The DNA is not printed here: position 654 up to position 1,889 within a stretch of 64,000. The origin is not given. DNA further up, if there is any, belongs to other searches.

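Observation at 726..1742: Consensus sigma54 promoter driving a PilZ plus pseudo-receiver protein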

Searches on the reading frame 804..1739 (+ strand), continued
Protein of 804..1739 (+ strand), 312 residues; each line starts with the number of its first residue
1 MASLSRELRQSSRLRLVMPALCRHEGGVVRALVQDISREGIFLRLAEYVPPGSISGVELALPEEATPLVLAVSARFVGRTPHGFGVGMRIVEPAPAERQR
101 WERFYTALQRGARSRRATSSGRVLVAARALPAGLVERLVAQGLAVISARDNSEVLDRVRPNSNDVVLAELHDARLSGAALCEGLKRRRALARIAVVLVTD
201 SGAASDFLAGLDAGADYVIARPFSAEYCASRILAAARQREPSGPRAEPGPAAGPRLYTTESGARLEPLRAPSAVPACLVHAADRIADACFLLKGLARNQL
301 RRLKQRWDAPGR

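Call 34: fold_search(model_id=the predicted structure, library=pdb)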
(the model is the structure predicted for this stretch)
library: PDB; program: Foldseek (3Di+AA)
matches with E <= 10: 1659; with E <= 0.001: 360
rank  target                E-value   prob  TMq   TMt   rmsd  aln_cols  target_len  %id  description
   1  1zes_A                9.3e-07  1.00  0.33  0.79   2.7       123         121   28  BeF3- activated PhoB receiver domain (released 2005-09-20)
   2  8fk2_A                1.6e-06  1.00  0.34  0.83   2.6       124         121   20  The N-terminal VicR from Streptococcus mutans (released 2023-10-25)
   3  9dvt_S                1.7e-06  1.00  0.34  0.45   2.8       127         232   25  Cryo-EM structure of RpaA bound to PkaiBC DNA and the CTD of the alpha subunit of RNAP from the cyanobacterium Synecho (released 2025-10-15)
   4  9dvt_R                2.2e-06  1.00  0.34  0.44   2.8       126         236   25  Cryo-EM structure of RpaA bound to PkaiBC DNA and the CTD of the alpha subunit of RNAP from the cyanobacterium Synecho (released 2025-10-15)
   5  6rh8_C                2.2e-06  1.00  0.32  0.77   2.8       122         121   23  Revisiting pH-gated conformational switch. Complex HK853 mutant H260A -RR468 mutant D53A pH 5.3 (released 2020-02-19)
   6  1w25_A                2.7e-06  1.00  0.33  0.23   8.3       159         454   16  Response regulator PleD in complex with c-diGMP (released 2004-11-18)
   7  1zes_C                3.1e-06  1.00  0.34  0.82   2.5       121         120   26  BeF3- activated PhoB receiver domain (released 2005-09-20)
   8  4uhj_A                3.1e-06  1.00  0.33  0.75   2.7       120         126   27  Crystal structure of the receiver domain of CpxR from E. coli (orthorhombic form) (released 2016-04-13)
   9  6is1_E                3.5e-06  1.00  0.33  0.79   2.8       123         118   23  Crystal Structure of Staphylococcus aureus response regulator ArlR receiver domain in complex with BeF3 and Mg (released 2019-10-30)
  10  9g85_A                3.5e-06  1.00  0.32  0.23   8.8       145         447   15  Structure of Response regulator PleD in complex with c-diGMP and ppGpp (released 2025-08-06)
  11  4uhk_B                3.7e-06  1.00  0.32  0.72   2.6       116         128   27  Crystal structure of the receiver domain of CpxR from E. coli (phosphorylated) (released 2016-04-13)
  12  6is1_A                3.7e-06  1.00  0.33  0.79   2.8       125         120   22  Crystal Structure of Staphylococcus aureus response regulator ArlR receiver domain in complex with BeF3 and Mg (released 2019-10-30)
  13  6is2_C                4.2e-06  1.00  0.32  0.79   2.7       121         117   23  Crystal Structure of Staphylococcus aureus response regulator ArlR receiver domain in complex with Mg (released 2019-10-30)
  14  6is3_C                4.2e-06  1.00  0.31  0.74   3.7       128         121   21  Crystal Structure of Staphylococcus aureus response regulator ArlR receiver domain (released 2019-10-30)
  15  4uhk_A                4.7e-06  1.00  0.32  0.71   2.7       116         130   27  Crystal structure of the receiver domain of CpxR from E. coli (phosphorylated) (released 2016-04-13)
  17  1zes_B                5.0e-06  1.00  0.32  0.79   3.0       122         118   27  BeF3- activated PhoB receiver domain (released 2005-09-20)
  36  2jb9_A                1.2e-05  1.00  0.33  0.78   3.0       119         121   28  PhoB response regulator receiver domain constitutively-active double mutant D10A and D53E. (released 2007-01-04)
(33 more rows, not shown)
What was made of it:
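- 1164..1517 (+): Pseudo-receiver domain (residues 121-238) with a (beta-alpha)5 fold. A126/A127/R128 replace the acidic pair, E169 replaces the phospho-acceptor Asp, T199 is kept, and R221 replaces the Lys. The top Foldseek hit is BeF3-activated PhoB 1zes, TM 0.79 (call 34).
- On Canonical phospho-receiver domain (PF00072, CheY-like): Foldseek TM 0.79-0.83 to PhoB and VicR receivers (call 34).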

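Call 36: find_related_loci(query=A1, collection=genome_contigs, flank=4000)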
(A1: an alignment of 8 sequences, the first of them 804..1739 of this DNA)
Query A1 (312 aa) in genome_contigs; peptide patterns used: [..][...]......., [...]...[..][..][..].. (x = any residue, [..] = any of these).
267 stretches matched a pattern; 3 encode a relative of the query (tblastn E <= 1e-3); 3 distinct loci.
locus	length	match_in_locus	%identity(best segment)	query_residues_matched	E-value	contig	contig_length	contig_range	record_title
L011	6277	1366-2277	50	1-302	1e-84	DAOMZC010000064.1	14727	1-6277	MAG TPA_asm: Pseudomonadota bacterium isolate AMR_MDS_5610 NODE_681_length_14727_cov_7.502181, whole genome shotgun sequ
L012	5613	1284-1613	34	129-238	2e-11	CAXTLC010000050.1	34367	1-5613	MAG TPA_asm: uncultured Acetobacteraceae bacterium isolate public_SRR13125477_metawrap_bin.5 genome assembly, contig: pu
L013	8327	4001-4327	26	122-242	1e-5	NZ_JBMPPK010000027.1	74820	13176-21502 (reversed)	Undibacterium sp. Tian12W NODE_27_length_74820_cov_48.025826_27, whole genome shotgun sequence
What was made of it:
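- Tried and rejected: The other two hits were ordinary receivers (call 36).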

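Call 37: find_encoding_contigs(protein=P0015, flank=3000, max_places=2)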
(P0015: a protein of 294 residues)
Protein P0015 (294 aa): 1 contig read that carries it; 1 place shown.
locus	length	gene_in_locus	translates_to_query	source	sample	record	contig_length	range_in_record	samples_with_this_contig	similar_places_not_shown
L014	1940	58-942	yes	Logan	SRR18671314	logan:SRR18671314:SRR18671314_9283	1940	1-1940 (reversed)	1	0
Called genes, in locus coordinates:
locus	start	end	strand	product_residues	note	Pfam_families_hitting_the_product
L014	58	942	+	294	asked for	PF00072:Response_reg (weak)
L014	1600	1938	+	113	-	?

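Call 38: find_encoding_contigs(protein=P0017, flank=3000, max_places=2)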
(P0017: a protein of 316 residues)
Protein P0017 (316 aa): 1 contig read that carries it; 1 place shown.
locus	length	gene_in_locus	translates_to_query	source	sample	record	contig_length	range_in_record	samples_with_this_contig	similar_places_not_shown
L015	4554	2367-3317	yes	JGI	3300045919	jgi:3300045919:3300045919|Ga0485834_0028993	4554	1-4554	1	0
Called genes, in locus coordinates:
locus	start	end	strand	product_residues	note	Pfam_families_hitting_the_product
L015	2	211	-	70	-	?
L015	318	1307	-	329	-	-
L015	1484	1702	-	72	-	PF00741:Gas_vesicle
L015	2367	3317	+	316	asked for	PF07238:PilZ (weak), PF00072:Response_reg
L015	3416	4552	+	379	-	?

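Call 40: find_encoding_contigs(protein=P0016, flank=3000, max_places=2)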
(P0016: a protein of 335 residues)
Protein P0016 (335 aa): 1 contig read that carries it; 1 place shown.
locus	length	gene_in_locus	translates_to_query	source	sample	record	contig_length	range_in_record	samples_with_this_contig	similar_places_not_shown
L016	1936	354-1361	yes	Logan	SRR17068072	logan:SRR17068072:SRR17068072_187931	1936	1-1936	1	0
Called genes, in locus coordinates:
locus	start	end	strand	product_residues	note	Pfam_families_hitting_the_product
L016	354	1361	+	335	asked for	PF00072:Response_reg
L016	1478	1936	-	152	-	?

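Call 50: find_encoding_contigs(protein=P0020, flank=2500, max_places=3)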
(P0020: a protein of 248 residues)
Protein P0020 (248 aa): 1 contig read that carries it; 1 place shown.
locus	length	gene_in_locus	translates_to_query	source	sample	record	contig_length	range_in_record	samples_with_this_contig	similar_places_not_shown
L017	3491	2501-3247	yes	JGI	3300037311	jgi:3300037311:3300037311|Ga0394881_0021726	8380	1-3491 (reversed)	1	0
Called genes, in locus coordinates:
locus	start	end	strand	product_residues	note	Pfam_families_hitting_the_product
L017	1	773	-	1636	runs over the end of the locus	PF12770:CHAT, PF20703:nSTAND1, PF23381:Beta-prop_IFT122_1st, PF24105:Beta-prop_CAF1B_HIR1, PF24814:WD40_Prp19, PF25172:Beta-prop_WDR3_2nd, PF25173:Beta-prop_WDR3_1st, PF25174:Beta-prop_THOC3, +82 more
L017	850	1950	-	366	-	PF07592:DDE_Tnp_ISAZ013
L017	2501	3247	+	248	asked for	PF07238:PilZ, PF00072:Response_reg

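Call 51: find_encoding_contigs(protein=P0023, flank=2500, max_places=3)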
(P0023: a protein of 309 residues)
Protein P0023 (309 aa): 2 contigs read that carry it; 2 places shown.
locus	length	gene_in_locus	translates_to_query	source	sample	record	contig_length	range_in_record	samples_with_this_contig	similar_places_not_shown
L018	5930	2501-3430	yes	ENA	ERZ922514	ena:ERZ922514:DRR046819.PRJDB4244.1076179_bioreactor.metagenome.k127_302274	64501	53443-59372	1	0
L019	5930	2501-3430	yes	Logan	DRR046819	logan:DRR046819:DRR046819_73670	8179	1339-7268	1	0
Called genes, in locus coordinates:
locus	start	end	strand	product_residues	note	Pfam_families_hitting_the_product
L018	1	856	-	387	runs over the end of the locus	-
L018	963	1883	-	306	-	-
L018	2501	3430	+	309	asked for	PF00072:Response_reg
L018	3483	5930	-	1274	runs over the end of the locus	PF00069:Pkinase, PF03109:ABC1 (weak), PF07714:PK_Tyr_Ser-Thr, PF13191:AAA_16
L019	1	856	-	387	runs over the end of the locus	-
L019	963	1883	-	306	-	-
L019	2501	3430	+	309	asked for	PF00072:Response_reg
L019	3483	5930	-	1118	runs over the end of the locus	?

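Call 60: list_cluster_members(proteins=[P0001, P0003, P0006])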
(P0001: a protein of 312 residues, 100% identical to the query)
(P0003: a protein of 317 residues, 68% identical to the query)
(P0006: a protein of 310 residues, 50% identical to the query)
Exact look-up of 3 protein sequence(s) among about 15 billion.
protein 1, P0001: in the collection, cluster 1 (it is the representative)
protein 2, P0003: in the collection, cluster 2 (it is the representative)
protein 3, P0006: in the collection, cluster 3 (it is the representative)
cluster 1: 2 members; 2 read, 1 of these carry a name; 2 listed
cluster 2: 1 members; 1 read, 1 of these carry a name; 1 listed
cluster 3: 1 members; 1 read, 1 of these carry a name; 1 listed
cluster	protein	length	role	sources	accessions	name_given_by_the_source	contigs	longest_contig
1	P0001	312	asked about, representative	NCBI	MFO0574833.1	MAG: response regulator [Polyangia bacterium]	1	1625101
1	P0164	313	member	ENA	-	-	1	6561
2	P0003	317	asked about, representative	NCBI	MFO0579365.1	MAG: PilZ domain-containing protein [Polyangia bacterium]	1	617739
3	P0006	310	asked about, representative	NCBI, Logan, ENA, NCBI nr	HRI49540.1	MAG TPA: response regulator [Pseudomonadota bacterium] | response regulator [Pseudomonadota bacterium]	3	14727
